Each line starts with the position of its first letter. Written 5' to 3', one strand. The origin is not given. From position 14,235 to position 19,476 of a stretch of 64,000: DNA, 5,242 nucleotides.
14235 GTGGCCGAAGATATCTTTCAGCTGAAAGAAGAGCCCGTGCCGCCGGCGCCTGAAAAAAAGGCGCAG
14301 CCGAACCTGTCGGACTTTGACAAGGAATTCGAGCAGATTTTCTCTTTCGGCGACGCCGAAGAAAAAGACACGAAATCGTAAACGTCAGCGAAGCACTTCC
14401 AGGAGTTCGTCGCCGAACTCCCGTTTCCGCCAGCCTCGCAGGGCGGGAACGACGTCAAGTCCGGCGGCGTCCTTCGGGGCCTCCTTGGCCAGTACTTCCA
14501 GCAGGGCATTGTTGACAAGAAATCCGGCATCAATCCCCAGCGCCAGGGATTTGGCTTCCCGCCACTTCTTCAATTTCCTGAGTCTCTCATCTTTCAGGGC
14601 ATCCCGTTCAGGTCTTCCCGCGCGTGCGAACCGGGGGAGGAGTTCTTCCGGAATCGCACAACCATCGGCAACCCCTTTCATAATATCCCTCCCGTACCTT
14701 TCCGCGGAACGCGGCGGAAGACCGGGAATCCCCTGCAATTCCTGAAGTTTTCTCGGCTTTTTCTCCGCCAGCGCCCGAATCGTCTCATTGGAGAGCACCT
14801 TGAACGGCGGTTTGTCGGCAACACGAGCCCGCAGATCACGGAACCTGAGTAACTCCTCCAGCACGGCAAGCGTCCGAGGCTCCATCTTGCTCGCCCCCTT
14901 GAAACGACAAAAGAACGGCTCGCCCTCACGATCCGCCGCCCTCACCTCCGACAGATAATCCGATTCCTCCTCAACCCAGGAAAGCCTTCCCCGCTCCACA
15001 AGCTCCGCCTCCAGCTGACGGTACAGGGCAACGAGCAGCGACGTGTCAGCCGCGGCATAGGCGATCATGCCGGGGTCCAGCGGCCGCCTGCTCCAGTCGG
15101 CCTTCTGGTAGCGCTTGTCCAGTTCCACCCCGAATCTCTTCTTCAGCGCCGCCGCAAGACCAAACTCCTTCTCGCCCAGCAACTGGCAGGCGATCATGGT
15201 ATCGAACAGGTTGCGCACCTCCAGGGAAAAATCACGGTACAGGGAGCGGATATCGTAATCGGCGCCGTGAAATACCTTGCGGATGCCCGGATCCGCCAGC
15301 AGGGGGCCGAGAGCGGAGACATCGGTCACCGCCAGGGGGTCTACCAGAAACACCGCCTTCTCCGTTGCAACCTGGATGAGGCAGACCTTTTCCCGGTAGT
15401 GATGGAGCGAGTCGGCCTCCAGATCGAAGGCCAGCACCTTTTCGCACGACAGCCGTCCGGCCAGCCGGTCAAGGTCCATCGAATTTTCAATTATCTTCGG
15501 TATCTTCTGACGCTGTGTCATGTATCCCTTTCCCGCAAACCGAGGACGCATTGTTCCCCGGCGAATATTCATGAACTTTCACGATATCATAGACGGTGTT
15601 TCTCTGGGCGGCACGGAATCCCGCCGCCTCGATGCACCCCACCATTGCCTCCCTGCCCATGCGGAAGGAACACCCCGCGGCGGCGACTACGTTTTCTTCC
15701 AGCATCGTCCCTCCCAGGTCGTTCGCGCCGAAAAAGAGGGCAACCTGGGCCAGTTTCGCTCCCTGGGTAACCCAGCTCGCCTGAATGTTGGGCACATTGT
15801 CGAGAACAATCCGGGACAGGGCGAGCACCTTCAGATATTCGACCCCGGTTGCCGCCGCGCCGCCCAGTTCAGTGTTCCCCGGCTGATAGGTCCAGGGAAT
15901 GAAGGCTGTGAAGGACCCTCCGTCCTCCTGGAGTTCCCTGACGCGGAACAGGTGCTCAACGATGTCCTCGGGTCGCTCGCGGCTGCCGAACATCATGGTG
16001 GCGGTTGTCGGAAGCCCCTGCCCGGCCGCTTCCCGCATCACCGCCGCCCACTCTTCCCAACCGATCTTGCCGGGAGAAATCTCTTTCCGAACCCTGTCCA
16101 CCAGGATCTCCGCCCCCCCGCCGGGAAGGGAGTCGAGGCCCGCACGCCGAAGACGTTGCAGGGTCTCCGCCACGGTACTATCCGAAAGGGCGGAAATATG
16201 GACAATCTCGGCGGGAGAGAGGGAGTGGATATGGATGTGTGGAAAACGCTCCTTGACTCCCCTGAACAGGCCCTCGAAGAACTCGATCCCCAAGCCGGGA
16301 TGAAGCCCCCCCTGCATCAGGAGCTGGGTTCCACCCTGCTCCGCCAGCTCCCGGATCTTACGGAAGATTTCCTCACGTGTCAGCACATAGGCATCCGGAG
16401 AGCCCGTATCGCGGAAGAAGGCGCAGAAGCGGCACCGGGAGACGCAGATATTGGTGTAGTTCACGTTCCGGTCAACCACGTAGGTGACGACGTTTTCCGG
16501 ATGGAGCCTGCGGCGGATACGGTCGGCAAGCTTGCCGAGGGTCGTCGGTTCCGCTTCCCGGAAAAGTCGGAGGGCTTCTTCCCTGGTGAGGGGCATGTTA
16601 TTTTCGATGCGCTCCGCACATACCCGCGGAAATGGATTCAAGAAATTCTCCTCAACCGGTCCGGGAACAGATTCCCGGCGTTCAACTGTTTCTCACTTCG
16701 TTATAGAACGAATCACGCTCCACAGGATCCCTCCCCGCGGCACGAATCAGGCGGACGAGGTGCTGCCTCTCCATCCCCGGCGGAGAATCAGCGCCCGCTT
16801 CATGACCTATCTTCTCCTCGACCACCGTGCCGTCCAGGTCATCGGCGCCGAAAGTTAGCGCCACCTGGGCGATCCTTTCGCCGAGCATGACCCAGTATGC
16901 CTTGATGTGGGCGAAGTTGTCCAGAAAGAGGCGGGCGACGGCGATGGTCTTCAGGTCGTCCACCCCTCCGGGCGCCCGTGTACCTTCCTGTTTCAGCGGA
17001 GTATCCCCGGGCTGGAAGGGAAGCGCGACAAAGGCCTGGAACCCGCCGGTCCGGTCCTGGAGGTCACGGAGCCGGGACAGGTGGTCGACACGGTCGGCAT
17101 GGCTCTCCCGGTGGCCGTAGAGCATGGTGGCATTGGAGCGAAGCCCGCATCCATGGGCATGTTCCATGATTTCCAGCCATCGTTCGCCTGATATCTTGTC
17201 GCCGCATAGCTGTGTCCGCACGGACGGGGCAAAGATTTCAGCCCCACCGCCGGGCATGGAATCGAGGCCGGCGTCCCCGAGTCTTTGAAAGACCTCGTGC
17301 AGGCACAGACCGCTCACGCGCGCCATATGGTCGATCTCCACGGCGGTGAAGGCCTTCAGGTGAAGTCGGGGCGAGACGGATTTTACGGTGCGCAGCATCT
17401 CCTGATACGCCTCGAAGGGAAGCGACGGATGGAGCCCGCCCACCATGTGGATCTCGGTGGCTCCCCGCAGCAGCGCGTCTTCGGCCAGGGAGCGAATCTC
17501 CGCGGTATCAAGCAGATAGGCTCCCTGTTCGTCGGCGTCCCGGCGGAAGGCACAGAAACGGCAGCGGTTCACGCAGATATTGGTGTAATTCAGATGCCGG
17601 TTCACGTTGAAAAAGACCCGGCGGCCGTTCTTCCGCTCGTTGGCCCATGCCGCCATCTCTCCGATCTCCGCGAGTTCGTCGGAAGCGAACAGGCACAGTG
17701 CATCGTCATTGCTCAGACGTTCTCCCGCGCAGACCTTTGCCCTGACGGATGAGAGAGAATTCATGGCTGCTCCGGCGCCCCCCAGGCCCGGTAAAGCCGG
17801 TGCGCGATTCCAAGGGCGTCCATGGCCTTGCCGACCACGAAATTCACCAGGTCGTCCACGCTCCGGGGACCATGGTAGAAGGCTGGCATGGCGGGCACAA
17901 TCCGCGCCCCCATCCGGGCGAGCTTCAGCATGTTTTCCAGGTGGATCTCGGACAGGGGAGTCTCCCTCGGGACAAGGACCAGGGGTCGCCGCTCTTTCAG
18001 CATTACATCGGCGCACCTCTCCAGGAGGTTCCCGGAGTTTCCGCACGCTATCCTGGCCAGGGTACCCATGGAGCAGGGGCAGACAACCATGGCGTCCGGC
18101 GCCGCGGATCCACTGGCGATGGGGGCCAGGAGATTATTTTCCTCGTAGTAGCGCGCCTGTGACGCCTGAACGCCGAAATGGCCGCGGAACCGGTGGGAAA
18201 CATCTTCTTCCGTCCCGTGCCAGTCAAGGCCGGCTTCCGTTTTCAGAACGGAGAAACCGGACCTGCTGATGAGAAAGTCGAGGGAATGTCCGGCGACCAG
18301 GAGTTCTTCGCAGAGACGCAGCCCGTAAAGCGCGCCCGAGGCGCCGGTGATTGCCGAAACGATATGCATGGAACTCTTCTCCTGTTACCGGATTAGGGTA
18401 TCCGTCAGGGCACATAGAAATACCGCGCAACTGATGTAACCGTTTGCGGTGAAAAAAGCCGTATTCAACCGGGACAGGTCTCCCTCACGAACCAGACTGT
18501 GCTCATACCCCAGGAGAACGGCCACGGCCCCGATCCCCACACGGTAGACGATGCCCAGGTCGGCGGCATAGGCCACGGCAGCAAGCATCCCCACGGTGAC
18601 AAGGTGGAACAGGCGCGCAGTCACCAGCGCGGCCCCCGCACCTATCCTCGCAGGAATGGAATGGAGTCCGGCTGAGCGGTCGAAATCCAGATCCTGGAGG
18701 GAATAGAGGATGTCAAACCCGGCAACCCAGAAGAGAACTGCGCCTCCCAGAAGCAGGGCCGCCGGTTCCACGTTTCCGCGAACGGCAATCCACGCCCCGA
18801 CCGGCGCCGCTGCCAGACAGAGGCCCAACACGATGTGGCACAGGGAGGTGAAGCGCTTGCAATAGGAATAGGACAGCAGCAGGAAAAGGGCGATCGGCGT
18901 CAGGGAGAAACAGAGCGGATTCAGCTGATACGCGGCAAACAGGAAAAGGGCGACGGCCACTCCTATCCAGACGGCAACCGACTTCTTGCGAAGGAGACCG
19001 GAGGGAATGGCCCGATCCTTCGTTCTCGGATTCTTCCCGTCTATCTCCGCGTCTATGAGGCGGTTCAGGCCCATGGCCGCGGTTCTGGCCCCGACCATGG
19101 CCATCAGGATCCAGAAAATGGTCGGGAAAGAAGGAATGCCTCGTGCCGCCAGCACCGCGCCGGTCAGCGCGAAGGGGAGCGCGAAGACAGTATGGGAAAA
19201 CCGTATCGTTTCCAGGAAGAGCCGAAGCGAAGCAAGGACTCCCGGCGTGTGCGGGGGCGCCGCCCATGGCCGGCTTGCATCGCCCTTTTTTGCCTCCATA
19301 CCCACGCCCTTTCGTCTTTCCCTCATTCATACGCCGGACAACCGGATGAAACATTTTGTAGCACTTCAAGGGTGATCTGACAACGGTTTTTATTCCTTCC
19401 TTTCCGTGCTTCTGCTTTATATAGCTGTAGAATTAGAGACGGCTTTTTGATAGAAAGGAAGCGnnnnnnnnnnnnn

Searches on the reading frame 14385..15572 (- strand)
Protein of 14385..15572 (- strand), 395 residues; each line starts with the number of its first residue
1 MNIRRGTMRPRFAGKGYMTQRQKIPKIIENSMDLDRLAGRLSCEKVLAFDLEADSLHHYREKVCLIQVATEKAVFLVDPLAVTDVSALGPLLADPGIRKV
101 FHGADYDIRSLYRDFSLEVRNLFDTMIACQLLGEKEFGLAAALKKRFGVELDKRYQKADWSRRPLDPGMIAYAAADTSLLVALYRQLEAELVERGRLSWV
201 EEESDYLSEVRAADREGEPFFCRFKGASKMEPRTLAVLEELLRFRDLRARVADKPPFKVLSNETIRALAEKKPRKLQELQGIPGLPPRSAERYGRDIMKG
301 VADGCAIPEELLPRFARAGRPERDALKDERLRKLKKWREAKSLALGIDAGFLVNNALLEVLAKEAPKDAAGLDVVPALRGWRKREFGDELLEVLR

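Call 84: search_protein_families(library=pfam, proteins=[window:14385-15572:-], max_evalue=0.00001)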
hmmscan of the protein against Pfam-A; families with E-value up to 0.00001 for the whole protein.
window:14385-15572:- (395 aa): 2 families
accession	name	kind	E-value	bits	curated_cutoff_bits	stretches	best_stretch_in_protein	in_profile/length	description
PF01612.26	DNA_pol_A_exo1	-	1.1e-42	146.3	23.6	1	26-191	2-172/173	3'-5' exonuclease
PF00570.28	HRDC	-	1.7e-29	102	23.8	2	235-299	2-66/68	HRDC domain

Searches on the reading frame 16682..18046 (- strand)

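Call 84: search_protein_families(library=pfam, proteins=[window:16682-18046:-], max_evalue=0.00001)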
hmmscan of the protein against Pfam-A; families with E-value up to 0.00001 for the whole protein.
window:16682-18046:- (454 aa): 2 families
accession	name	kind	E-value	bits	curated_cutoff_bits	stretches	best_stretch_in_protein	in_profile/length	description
PF04055.27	Radical_SAM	-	1.6e-17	64.7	29.5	1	153-325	2-165/166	Radical SAM superfamily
PF19288.4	CofH_C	-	1.8e-15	57.3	27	1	335-449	3-117/125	CofH/MqnC C-terminal region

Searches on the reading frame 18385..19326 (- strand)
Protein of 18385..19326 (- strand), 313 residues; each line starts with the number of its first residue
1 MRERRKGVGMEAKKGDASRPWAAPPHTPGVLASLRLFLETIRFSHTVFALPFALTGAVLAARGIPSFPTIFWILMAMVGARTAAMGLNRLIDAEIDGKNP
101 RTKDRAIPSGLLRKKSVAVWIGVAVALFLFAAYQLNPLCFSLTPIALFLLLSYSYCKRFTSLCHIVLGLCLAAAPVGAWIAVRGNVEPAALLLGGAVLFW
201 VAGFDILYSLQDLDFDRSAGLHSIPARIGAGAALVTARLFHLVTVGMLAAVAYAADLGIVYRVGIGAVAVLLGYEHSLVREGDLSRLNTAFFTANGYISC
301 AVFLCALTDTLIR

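Call 84: search_protein_families(library=pfam, proteins=[window:18385-19326:-], max_evalue=0.00001)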
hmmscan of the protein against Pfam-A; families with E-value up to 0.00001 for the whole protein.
window:18385-19326:- (313 aa): 1 family
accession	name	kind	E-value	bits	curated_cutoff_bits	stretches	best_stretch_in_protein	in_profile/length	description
PF01040.23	UbiA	-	1.1e-57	195.6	34.2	1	49-295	1-249/250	UbiA prenyltransferase family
